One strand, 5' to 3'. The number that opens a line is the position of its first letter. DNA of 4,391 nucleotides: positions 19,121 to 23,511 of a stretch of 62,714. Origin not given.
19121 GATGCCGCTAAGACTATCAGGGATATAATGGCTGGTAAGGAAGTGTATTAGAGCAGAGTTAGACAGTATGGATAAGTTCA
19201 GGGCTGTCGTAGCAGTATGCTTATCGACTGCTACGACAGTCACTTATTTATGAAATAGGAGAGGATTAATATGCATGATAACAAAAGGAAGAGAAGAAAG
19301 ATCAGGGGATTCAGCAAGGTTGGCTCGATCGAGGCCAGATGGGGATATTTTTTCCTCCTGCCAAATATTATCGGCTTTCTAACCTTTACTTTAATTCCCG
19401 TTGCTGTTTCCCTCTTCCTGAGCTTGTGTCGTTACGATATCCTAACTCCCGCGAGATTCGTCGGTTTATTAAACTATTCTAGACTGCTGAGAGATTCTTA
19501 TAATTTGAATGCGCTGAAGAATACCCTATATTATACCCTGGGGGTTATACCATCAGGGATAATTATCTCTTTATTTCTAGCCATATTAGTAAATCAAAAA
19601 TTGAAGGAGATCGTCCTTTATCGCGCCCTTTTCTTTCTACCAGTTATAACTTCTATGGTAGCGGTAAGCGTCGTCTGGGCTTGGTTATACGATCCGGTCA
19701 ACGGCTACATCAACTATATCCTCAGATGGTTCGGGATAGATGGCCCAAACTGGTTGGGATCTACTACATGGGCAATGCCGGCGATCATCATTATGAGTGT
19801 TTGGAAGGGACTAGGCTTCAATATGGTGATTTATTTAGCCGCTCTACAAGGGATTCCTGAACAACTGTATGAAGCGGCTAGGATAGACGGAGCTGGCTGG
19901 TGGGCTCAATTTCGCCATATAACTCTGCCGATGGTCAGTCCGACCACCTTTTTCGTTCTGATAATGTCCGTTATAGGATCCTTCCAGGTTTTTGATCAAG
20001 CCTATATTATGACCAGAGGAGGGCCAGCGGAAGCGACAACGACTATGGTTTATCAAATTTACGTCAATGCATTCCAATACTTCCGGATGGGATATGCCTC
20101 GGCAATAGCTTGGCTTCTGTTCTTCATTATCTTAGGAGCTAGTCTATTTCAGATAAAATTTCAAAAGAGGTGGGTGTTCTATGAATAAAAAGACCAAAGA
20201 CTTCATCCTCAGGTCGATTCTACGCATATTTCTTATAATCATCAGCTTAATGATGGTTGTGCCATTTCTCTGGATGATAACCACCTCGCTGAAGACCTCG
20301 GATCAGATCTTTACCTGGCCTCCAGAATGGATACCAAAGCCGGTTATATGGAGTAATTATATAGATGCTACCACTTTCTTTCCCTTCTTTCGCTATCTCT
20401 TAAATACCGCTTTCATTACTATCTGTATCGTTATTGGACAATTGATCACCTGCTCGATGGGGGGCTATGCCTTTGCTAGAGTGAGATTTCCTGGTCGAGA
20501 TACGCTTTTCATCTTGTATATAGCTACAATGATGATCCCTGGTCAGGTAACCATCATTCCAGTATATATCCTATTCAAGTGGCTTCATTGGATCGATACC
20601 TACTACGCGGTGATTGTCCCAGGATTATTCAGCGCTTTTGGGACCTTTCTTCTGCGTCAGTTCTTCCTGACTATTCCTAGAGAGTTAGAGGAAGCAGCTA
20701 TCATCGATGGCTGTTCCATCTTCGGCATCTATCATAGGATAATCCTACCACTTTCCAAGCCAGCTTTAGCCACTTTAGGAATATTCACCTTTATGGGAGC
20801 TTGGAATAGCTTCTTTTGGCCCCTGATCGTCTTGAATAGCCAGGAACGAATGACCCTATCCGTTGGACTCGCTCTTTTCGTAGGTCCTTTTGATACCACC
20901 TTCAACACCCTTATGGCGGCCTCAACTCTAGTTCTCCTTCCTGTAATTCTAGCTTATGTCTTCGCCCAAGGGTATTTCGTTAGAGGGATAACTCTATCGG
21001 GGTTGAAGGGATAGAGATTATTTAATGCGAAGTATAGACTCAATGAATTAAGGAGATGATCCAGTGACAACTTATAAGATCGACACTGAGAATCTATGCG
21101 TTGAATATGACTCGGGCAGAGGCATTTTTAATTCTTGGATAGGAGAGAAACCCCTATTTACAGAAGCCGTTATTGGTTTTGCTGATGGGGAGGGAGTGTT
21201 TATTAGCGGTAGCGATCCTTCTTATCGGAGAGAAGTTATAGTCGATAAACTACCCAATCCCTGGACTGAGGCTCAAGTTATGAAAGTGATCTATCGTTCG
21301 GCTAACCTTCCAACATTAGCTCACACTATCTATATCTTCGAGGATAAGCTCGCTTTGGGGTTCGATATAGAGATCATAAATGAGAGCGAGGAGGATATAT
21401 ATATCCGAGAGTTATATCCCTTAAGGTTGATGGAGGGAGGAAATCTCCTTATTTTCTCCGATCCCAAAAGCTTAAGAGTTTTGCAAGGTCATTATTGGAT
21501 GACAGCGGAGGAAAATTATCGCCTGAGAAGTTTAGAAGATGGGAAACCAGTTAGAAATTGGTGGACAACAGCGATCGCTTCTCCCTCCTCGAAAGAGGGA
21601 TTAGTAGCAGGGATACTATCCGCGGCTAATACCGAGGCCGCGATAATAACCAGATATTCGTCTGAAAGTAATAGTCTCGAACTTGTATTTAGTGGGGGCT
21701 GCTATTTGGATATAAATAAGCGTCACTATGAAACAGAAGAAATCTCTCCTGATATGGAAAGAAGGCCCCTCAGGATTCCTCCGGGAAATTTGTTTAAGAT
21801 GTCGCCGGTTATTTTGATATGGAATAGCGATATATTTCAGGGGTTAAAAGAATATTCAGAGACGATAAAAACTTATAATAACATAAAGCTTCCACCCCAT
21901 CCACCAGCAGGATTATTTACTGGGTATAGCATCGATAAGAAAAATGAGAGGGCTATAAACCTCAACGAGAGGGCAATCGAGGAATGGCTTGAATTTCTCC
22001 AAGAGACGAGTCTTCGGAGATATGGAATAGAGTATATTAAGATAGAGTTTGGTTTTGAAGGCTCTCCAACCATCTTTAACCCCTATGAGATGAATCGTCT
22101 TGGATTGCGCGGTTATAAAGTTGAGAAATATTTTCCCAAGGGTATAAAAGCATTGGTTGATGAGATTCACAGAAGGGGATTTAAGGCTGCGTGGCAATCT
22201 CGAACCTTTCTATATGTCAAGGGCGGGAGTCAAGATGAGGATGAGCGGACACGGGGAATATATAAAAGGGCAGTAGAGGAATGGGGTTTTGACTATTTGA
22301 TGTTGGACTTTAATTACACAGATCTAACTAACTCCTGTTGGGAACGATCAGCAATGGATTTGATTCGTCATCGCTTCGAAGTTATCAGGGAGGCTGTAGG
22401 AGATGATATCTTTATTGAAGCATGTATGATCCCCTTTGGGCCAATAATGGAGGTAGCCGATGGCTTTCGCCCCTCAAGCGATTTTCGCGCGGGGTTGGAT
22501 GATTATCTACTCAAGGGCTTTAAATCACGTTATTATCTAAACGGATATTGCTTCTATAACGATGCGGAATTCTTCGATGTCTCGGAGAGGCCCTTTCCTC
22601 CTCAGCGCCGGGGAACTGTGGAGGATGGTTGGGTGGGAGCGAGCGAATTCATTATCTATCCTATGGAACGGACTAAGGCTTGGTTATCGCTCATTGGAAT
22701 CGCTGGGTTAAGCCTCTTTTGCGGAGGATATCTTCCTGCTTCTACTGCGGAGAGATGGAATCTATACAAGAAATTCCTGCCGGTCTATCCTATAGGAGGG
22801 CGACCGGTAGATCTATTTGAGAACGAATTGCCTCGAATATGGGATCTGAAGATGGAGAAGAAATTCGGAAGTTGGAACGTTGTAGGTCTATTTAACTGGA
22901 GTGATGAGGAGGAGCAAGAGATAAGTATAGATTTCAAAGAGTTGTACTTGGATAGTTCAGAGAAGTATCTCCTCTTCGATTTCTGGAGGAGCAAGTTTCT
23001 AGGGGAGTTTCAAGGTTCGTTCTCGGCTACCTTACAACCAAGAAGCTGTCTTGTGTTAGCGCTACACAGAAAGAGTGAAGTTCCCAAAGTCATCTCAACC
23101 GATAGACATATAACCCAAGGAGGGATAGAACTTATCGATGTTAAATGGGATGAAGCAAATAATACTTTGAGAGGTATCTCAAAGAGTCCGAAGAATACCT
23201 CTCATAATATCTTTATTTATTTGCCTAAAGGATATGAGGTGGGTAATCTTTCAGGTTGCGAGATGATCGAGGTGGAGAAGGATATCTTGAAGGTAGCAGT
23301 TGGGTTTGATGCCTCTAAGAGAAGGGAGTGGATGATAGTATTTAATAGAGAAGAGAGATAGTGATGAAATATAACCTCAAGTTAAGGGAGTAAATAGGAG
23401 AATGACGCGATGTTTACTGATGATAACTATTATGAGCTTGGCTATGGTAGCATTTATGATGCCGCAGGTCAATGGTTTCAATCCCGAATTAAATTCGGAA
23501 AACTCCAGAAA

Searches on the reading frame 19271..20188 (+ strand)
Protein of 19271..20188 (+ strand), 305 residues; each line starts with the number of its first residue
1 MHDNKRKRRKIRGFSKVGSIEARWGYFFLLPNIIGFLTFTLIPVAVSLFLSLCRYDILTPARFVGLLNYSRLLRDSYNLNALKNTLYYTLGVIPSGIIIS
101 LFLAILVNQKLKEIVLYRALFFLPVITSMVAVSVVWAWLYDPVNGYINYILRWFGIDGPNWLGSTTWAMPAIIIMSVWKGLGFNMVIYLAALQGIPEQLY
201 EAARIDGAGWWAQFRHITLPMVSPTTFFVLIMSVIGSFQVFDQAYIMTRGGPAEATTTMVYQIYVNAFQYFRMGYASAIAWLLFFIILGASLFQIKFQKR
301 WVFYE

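Call 34: search_protein_families(library=pfam, proteins=[window:19271-20188:+], max_evalue=0.00001)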
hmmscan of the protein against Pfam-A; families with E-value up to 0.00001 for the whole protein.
window:19271-20188:+ (305 aa): 1 family
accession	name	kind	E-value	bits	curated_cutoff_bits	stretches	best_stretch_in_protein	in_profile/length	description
PF00528.27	BPD_transp_1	-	8.3e-19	68.5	26.4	1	96-293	1-174/184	Binding-protein-dependent transport system inner membrane component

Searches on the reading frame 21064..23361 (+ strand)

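Call 34: search_protein_families(library=pfam, proteins=[window:21064-23361:+], max_evalue=0.00001)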
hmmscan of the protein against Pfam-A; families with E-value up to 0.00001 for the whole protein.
window:21064-23361:+ (765 aa): 1 family
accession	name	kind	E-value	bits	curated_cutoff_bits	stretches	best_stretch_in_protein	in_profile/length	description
PF17801.7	Melibiase_C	-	9.7e-07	29.2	22.9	1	603-666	15-70/71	Alpha galactosidase C-terminal beta sandwich domain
